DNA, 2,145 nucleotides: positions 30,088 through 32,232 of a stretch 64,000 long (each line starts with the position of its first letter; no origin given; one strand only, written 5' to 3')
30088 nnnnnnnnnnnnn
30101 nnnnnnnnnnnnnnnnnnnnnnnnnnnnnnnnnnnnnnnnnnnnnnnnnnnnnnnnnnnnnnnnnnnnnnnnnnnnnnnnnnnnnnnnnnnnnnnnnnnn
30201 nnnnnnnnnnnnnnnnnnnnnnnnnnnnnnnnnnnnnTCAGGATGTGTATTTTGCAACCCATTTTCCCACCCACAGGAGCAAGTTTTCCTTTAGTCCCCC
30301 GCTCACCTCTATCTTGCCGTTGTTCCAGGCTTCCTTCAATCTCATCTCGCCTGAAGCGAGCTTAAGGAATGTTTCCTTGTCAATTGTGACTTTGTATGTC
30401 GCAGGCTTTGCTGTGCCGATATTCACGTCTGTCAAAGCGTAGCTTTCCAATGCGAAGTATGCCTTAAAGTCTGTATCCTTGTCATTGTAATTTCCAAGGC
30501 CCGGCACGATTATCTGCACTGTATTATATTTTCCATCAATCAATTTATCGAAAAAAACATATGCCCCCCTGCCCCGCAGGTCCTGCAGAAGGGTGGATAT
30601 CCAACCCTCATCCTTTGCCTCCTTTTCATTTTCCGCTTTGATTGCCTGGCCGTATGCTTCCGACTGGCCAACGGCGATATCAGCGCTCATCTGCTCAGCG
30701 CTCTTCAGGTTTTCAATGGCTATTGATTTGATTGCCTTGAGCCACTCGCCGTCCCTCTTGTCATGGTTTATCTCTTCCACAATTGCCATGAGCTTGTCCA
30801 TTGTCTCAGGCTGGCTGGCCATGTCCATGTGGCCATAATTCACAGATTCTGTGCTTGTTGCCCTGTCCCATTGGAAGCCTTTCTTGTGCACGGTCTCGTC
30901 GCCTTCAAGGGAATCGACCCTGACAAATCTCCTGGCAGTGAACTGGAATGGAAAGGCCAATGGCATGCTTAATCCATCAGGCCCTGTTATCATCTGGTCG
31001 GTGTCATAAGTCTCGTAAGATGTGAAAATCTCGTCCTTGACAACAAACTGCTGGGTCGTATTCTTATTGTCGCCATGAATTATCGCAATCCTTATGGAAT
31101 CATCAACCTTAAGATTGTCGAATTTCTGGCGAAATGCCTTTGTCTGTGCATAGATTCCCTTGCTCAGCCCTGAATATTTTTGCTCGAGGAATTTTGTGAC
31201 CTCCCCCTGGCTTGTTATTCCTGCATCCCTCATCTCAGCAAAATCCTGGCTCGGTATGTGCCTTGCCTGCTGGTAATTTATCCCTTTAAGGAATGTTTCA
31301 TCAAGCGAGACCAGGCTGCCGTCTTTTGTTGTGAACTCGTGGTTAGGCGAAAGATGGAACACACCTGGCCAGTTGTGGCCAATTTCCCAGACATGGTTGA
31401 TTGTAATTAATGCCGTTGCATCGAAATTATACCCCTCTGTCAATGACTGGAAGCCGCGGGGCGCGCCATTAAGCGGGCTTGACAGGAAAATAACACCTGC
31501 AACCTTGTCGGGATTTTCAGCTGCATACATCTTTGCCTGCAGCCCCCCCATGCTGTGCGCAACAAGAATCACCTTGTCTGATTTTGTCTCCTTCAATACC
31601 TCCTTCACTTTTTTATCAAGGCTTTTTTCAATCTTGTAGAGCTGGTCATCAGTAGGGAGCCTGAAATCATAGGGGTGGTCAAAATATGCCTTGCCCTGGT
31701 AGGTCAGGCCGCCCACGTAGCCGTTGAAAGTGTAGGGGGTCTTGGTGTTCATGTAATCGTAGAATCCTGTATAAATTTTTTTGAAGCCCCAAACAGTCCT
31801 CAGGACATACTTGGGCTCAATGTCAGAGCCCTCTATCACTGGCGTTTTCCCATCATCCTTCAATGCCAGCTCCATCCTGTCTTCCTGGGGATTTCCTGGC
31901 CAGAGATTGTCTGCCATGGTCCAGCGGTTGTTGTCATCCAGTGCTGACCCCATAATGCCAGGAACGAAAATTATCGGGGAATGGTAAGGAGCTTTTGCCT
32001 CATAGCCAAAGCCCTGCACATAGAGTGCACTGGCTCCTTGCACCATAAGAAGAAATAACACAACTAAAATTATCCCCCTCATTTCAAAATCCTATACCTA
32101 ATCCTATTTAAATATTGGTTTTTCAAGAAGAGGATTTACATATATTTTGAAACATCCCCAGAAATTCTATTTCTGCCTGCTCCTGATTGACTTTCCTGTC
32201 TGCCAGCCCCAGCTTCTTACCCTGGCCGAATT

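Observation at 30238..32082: Secreted LCAT-family lipase/acyltransferase fused to an SCP2-like lipid-binding domain in an archaeon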

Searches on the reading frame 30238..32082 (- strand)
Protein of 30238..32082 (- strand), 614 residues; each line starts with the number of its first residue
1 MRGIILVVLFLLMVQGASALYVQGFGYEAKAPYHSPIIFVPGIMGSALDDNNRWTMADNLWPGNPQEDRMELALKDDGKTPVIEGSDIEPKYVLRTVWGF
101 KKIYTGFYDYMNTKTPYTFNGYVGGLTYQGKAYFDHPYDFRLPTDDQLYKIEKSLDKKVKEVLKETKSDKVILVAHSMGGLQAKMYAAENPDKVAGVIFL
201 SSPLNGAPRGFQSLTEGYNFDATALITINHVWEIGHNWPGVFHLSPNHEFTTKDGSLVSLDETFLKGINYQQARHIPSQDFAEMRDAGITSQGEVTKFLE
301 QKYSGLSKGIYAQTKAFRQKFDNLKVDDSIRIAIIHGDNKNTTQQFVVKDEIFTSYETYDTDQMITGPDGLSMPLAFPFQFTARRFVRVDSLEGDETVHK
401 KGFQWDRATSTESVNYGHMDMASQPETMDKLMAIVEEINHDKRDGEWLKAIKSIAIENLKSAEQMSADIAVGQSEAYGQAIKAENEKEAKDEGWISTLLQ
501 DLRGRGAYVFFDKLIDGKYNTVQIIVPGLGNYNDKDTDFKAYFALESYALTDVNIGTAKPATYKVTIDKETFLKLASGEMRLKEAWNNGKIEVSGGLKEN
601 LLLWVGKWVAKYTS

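Call 3: search_protein_families(library=pfam, proteins=[window:30238-32082:-], max_evalue=10)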
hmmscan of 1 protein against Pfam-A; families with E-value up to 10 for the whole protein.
window:30238-32082:- (614 aa): 17 families
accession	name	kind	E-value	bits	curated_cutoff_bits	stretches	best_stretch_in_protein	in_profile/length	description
PF02450.21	LCAT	-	7.1e-12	45.7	21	1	131-398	85-351/392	Lecithin:cholesterol acyltransferase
PF00561.26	Abhydrolase_1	-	7.5e-10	39.3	25.8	1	155-203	55-103/245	alpha/beta hydrolase fold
PF07819.20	PGAP1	-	4.2e-08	33.7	24.3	1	164-214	86-139/233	PGAP1-like alpha/beta domain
PF12146.15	Hydrolase_4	-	4.3e-07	29.9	27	1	156-207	63-114/239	Serine aminopeptidase, S33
PF12695.13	Abhydrolase_5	-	0.00014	22.2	27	1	157-202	44-89/164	Alpha/beta hydrolase family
PF14864.11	Alkyl_sulf_C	-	0.00015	22.4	27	1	535-596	41-102/125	Alkyl sulfatase C-terminal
PF12697.13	Abhydrolase_6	-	0.00031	21.9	26.3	1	161-214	56-101/217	Alpha/beta hydrolase family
PF00756.26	Esterase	-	0.00088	19.5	22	1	145-207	88-153/251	Putative esterase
PF06028.17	DUF915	-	0.0012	18.7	22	1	148-193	82-127/255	Alpha/beta hydrolase of unknown function (DUF915)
PF06821.19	Ser_hydrolase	-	0.0024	18.2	22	1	166-203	52-91/172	Serine hydrolase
PF20408.4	Abhydrolase_11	-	0.0043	17.2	27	1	148-205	57-110/193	Alpha/beta hydrolase domain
PF01764.32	Lipase_3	-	0.01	16.1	22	1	102-188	33-82/140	Lipase (class 3)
PF02036.22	SCP2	-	0.017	15.9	21.3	1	557-595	50-88/101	SCP-2 sterol transfer family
PF17844.6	SCP_3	-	0.028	14.7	38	1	565-596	52-83/93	Bacterial SCP ortholog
PF16765.10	Pim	-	0.085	13.4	24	1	304-340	36-73/91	Pesticin immunity protein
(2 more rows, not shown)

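Call 4: search_protein_families(library=ncbifam, proteins=[window:30238-32082:-], max_evalue=10)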
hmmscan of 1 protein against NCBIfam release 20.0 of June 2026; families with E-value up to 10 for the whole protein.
window:30238-32082:- (614 aa): 18 families
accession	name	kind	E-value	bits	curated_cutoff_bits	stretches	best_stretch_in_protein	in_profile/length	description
NF011457.0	PRK14875.1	equivalog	8.4e-06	25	307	1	154-202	183-231/372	acetoin dehydrogenase dihydrolipoyllysine-residue acetyltransferase subunit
TIGR01250.1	pro_imino_pep_2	subfamily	3.3e-05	23.6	167.65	1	143-207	69-133/288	proline iminopeptidase-family hydrolase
NF007954.0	PRK10673.1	equivalog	0.00058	19.2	399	1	155-199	67-111/255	esterase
TIGR03695.1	menH_SHCHC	equivalog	0.00076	19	208.55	1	144-202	46-104/252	2-succinyl-6-hydroxy-2,4-cyclohexadiene-1-carboxylate synthase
TIGR01836.1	PHA_synth_III_C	subfamily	0.00097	18.2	365.3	1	151-205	118-172/350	class III poly(R)-hydroxyalkanoic acid synthase subunit PhaC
NF045948.1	ProImpepThrmp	equivalog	0.0025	17.3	500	1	144-208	70-133/291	proline iminopeptidase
TIGR01738.1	bioH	equivalog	0.0059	16.3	206.95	1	155-202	52-98/245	pimeloyl-ACP methyl ester esterase BioH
NF050089.1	i_nPHAscl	equivalog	0.0087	15.1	300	1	155-217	70-129/288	intracellular short-chain-length polyhydroxyalkanoate depolymerase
NF002938.0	PRK03592.1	equivalog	0.011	15.1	241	1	164-204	91-131/298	haloalkane dehalogenase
NF041759.1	mac_hydro_EstT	equivalog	0.011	14.9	450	1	149-204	74-128/278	macrolide hydrolase EstT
NF052610.1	macro_16_ester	equivalog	0.023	14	420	1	149-203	75-128/281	alpha/beta fold macrolide esterase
NF041096.1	esterase_EstD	equivalog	0.03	13.4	600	1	161-203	232-274/421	esterase EstD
TIGR03343.1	biphenyl_bphD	equivalog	0.052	12.8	462.15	1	157-201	89-133/282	2-hydroxy-6-oxo-6-phenylhexa-2,4-dienoate hydrolase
TIGR02427.1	protocat_pcaD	equivalog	0.06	12.7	255.85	1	154-201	64-111/251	3-oxoadipate enol-lactonase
NF051487.1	bifunc_PcaCD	exception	0.074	12.1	430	1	148-199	218-268/413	bifunctional 4-carboxymuconolactone decarboxylase/3-oxoadipate enol-lactonase PcaCD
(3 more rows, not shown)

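Call 5: search_solved_structures(query=window:30238-32082:-, max_evalue=10, show_alignments=3)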
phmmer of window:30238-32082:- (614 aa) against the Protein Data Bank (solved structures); distinct sequences matched with E-value up to 10: 76 (the best 60 are shown).
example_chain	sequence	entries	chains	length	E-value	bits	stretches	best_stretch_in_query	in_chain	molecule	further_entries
4r1d_A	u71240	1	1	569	4.7e-05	25.4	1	167-252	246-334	Uncharacterized protein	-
7cof_A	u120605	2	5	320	0.00037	22.4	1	157-225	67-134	Alpha/beta hydrolase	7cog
8xy5_A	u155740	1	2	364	0.00037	22.4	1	156-225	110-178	Alpha/beta hydrolase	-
1ys1_X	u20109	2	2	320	0.00042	22.3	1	157-225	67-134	Lipase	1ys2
1hqd_A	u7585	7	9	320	0.00042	22.3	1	157-225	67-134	LIPASE | TRIACYL-GLYCEROL-HYDROLASE | TRIACYL-GLYCEROL HYDROLASE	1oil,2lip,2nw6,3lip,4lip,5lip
5a62_A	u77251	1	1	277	0.00047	22.1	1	158-214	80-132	PUTATIVE ALPHA/BETA HYDROLASE FOLD PROTEIN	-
1qge_D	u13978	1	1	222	0.002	20.1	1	155-208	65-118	PROTEIN (TRIACYLGLYCEROL HYDROLASE)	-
6qe2_A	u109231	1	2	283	0.0021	19.9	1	134-209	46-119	Monoacylglycerol lipase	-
1tah_B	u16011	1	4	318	0.0034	19.3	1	155-208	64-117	LIPASE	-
1cvl_A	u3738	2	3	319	0.0034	19.3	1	155-208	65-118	TRIACYLGLYCEROL HYDROLASE | Lipase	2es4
9g8u_A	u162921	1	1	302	0.0046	18.8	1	154-240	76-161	Lactonizing lipase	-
5y57_A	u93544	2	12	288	0.0059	18.5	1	158-205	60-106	Pyrethroid hydrolase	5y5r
5y51_A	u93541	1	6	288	0.006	18.5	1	158-205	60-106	Pyrethroid hydrolase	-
4hs9_A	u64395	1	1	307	0.0068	18.3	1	116-204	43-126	Lipase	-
3u0v_A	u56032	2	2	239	0.0078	18.1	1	154-216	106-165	Lysophospholipase-like protein 1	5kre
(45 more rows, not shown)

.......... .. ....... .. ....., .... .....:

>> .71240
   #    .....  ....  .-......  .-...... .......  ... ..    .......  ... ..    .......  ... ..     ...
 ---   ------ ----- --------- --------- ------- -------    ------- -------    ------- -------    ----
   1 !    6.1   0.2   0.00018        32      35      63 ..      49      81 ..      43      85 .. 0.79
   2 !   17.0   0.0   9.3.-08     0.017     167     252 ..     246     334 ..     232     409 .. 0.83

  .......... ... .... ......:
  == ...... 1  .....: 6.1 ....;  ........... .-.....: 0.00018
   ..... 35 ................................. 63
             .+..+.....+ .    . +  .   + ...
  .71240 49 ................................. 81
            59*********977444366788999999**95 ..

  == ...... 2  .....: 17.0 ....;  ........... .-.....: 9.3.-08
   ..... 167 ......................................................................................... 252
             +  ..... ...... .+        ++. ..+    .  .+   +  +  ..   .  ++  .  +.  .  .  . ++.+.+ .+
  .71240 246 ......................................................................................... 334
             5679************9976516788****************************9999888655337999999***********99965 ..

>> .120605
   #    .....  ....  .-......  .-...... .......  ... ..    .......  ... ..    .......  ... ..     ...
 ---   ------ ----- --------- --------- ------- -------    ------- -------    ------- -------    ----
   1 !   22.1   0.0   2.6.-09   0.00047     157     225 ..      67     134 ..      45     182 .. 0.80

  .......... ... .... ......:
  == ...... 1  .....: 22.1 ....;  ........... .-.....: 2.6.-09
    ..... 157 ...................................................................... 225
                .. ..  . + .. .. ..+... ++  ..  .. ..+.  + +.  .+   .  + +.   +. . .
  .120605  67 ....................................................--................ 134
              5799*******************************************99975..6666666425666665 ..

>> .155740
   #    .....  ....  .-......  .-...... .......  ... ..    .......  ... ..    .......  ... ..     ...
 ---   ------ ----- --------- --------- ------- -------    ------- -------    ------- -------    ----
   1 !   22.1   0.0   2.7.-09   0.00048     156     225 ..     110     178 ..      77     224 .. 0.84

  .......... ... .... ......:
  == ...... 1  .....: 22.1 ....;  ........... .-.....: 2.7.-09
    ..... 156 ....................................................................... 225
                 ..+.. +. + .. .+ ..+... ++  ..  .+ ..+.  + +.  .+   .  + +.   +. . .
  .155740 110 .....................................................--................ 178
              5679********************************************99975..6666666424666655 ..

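Call 6: find_homologous_proteins(query=window:30238-32082:-)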
Query window:30238-32082:- (614 aa): 82 proteins with E <= 0.001 among 8000 candidates.
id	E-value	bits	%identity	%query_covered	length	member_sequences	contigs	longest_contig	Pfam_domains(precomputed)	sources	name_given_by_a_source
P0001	0.0e+0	1395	100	99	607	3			PF02450.22,PF00561.27,PF07819.20,PF12146.16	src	-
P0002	1.8e-259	881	61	100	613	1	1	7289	PF02450.22,PF00561.27,PF07819.20,PF12146.16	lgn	-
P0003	6.9e-246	836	60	100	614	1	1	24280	PF02450.22,PF00561.27,PF07819.20,PF12146.16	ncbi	-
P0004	5.9e-244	829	61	99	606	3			PF02450.22,PF00561.27,PF07819.20,PF12146.16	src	-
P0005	7.5e-239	813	59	97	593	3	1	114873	PF02450.22,PF00561.27,PF07819.20,PF12146.16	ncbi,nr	ncbi:MAG TPA: alpha/beta fold hydrolase [Candidatus Nanoarchaeia archaeon]|nr:alpha/beta fold hydrol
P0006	5.6e-220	750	56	100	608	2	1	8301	PF02450.22,PF00561.27,PF07819.20,PF12146.16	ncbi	-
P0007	8.5e-211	720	56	97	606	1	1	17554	PF02450.22,PF00561.27,PF07819.20,PF12146.16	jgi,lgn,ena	-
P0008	1.1e-191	657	50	100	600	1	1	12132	PF02450.22,PF00561.27,PF07819.20,PF12146.16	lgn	-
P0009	8.7e-116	406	38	99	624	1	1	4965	PF02450.22,PF00561.27,PF07819.20,PF12146.16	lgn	-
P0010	1.2e-101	359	36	94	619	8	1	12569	PF02089.22,PF02450.22,PF00561.27,PF07819.20,PF12146.16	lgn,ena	-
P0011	2.6e-101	358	36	100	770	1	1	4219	PF02450.22,PF00561.27,PF07819.20,PF12146.16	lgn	-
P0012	7.1e-101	357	36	98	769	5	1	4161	PF02450.22,PF00561.27,PF07819.20,PF12146.16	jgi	-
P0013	2.2e-100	355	38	90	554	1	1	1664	PF02450.22,PF00561.27,PF07819.20,PF12146.16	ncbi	ncbi:MAG: alpha/beta fold hydrolase, partial [Candidatus Hydrothermarchaeota archaeon]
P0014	3.4e-99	351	36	98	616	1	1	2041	PF02450.22,PF00561.27,PF07819.20,PF12146.16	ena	-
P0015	4.0e-97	344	35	95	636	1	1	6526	PF02089.22,PF12697.14,PF02450.22,PF00561.27,PF07819.20,PF12146.16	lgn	-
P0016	2.5e-45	173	29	97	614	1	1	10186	PF06028.18,PF02450.22,PF00561.27,PF07819.20,PF12146.16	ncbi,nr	ncbi:MAG: alpha/beta fold hydrolase [Dehalococcoidia bacterium]|nr:alpha/beta fold hydrolase [Dehalo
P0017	6.3e-45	172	28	97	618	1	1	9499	PF02450.22,PF00561.27,PF07819.20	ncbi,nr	ncbi:MAG: hypothetical protein HW414_583 [Dehalococcoidia bacterium]|nr:hypothetical protein [Dehalo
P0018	2.3e-39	154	30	99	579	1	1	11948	PF06028.18,PF12697.14,PF02450.22,PF00561.27,PF07819.20,PF12146.16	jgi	jgi:pimeloyl-ACP methyl ester carboxylesterase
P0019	1.2e-38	151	28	100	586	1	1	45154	PF02450.22,PF00561.27,PF07819.20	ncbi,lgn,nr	ncbi:MAG: alpha/beta fold hydrolase [Candidatus Vogelbacteria bacterium]|nr:alpha/beta fold hydrolas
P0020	7.7e-38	149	28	99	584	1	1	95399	PF06028.18,PF02450.22,PF00561.27,PF07819.20,PF12146.16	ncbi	-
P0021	1.2e-37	148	30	94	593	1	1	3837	PF06028.18,PF02450.22,PF00561.27,PF07819.20,PF12146.16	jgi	jgi:pimeloyl-ACP methyl ester carboxylesterase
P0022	3.6e-37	146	28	95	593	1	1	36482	PF02089.22,PF06028.18,PF02450.22,PF00561.27,PF07819.20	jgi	jgi:pimeloyl-ACP methyl ester carboxylesterase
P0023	2.8e-36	143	32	66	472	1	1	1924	PF02089.22,PF06028.18,PF12697.14,PF02450.22,PF00561.27,PF07819.20,PF12146.16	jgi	jgi:pimeloyl-ACP methyl ester carboxylesterase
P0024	6.9e-36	142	27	97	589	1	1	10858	PF06028.18,PF02450.22,PF00561.27,PF07819.20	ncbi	-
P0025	1.4e-35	141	29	92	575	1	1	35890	PF02450.22,PF00561.27,PF07819.20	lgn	-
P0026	1.5e-35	141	28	93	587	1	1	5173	PF02450.22,PF00561.27,PF07819.20,PF12146.16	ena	-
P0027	6.0e-35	139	27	94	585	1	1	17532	PF06028.18,PF02450.22,PF00561.27,PF07819.20,PF12146.16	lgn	-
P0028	9.7e-35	138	27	100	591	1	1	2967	PF06028.18,PF02450.22,PF00561.27,PF07819.20,PF12146.16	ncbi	-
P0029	1.2e-34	138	40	35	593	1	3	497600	PF06028.18,PF02450.22,PF00561.27,PF07819.20,PF12146.16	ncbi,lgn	-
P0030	1.2e-34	138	29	94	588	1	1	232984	PF02450.22,PF00561.27,PF07819.20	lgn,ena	-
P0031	1.2e-34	138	27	100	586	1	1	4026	PF02450.22,PF00561.27,PF07819.20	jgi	-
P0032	1.5e-34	138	28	99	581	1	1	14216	PF02450.22,PF00561.27,PF07819.20,PF12146.16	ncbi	-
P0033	4.0e-34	136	29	93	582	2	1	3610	PF06028.18,PF02450.22,PF00561.27,PF07819.20,PF12146.16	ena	-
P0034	8.2e-34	135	27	95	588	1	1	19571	PF06028.18,PF12697.14,PF02450.22,PF00561.27,PF07819.20,PF12146.16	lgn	-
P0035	8.5e-32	129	27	95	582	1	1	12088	PF06028.18,PF12697.14,PF02450.22,PF00561.27,PF07819.20,PF12146.16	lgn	-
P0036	5.3e-31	126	28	94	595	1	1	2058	PF02450.22,PF00561.27,PF07819.20,PF12146.16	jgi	jgi:pimeloyl-ACP methyl ester carboxylesterase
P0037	8.9e-31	125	28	94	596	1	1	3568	PF06028.18,PF12697.14,PF02450.22,PF00561.27,PF07819.20,PF12146.16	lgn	-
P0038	3.8e-29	120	27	94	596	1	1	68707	PF02450.22,PF00561.27,PF07819.20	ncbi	-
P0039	1.9e-28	118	27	94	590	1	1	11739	PF06028.18,PF02450.22,PF00561.27,PF07819.20,PF12146.16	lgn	-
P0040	2.4e-20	91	34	38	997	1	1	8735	PF02089.22,PF02450.22,PF00561.27,PF07819.20,PF12146.16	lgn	-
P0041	1.1e-17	82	32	43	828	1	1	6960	PF12697.14,PF02450.22,PF00561.27,PF07819.20,PF12146.16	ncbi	-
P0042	4.6e-14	70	35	35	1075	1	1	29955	PF01674.25,PF02450.22,PF07819.20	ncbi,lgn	ncbi:MAG: hypothetical protein V4469_02105 [Patescibacteria group bacterium]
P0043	5.1e-13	67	30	35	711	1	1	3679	PF02089.22,PF06028.18,PF00882.25,PF02450.22,PF05990.19,PF00561.27,PF07819.20,PF12146.16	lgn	-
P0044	6.6e-13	66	26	53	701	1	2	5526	PF01674.25,PF02450.22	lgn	-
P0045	5.6e-12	63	33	36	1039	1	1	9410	PF02089.22,PF13229.13,PF01674.25,PF02450.22,PF07819.20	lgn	-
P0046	1.4e-11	62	29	35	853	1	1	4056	PF06028.18,PF05057.21,PF02450.22,PF00561.27,PF07819.20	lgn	-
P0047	3.3e-11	61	25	65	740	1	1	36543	PF02450.22,PF00561.27,PF07819.20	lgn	-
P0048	4.1e-11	60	27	43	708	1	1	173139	PF02089.22,PF06028.18,PF00882.25,PF02450.22,PF00561.27,PF07819.20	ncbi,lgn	-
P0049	2.3e-10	58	29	38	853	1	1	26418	PF05057.21,PF02450.22,PF00561.27,PF07819.20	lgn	-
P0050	5.2e-10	57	31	30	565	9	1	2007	PF02450.22,PF00561.27,PF07819.20,PF12146.16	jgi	jgi:pimeloyl-ACP methyl ester carboxylesterase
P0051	2.4e-9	55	29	37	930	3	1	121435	PF02089.22,PF01674.25,PF02450.22,PF07819.20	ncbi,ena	-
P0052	4.6e-9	54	29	36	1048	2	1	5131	PF13229.13,PF02450.22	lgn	-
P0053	1.2e-8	52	24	65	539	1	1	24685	PF06028.18,PF02450.22,PF18962.8,PF00561.27,PF07819.20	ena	-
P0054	1.3e-6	46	30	36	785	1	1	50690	PF01674.25,PF02450.22,PF07819.20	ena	-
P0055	1.6e-6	45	29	36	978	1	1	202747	PF01674.25,PF02450.22,PF07819.20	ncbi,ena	-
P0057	3.0e-6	44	29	30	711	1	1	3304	PF12697.14,PF02450.22,PF00561.27,PF07819.20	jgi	jgi:pimeloyl-ACP methyl ester carboxylesterase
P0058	3.3e-6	44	26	40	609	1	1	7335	PF00404.25,PF02450.22,PF07819.20,PF24096.3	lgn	-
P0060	4.6e-6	44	26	50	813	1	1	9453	PF01674.25,PF02450.22,PF18962.8,PF07819.20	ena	-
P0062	1.0e-5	43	27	38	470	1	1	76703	PF02450.22,PF07819.20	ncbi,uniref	ncbi:hypothetical protein ACFVW1_21630 [Streptomyces olivochromogenes]|uniref:lipase/acyltransferase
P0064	1.1e-5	42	29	30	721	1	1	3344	PF12697.14,PF02450.22,PF00561.27,PF07819.20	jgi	jgi:pimeloyl-ACP methyl ester carboxylesterase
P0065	1.5e-5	42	24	40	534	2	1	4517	PF02450.22,PF18962.8,PF00561.27,PF07819.20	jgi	jgi:pimeloyl-ACP methyl ester carboxylesterase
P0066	3.9e-5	41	27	32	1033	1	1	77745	PF02089.22,PF01674.25,PF02450.22,PF00561.27,PF28492.1,PF07819.20,PF24096.3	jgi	jgi:pimeloyl-ACP methyl ester carboxylesterase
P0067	4.1e-5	41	29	43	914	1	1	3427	PF02089.22,PF02450.22,PF07819.20,PF24096.3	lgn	-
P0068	1.1e-4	39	26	29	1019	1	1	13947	PF02089.22,PF01674.25,PF02450.22,PF00561.27,PF07819.20,PF24096.3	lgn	-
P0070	2.1e-4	38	29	36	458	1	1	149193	PF02450.22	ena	-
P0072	2.4e-4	38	25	41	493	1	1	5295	PF02450.22,PF07819.20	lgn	-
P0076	7.7e-4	36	25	29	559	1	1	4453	PF12697.14,PF02450.22,PF00561.27,PF07819.20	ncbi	ncbi:MAG: alpha/beta fold hydrolase [Myxococcota bacterium]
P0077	7.9e-4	36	26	36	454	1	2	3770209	PF02450.22,PF07819.20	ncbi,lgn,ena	-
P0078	8.0e-4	36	25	39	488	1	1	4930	PF02450.22,PF07819.20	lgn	-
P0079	8.4e-4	36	25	32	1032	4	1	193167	PF01674.25,PF02450.22,PF00561.27,PF07819.20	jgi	jgi:pimeloyl-ACP methyl ester carboxylesterase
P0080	8.7e-4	36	29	36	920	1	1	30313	PF02089.22,PF02450.22,PF00561.27,PF07819.20,PF24096.3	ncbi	-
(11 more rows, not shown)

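Call 11: find_encoding_contigs(protein=P0001, flank=10000, max_places=4)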
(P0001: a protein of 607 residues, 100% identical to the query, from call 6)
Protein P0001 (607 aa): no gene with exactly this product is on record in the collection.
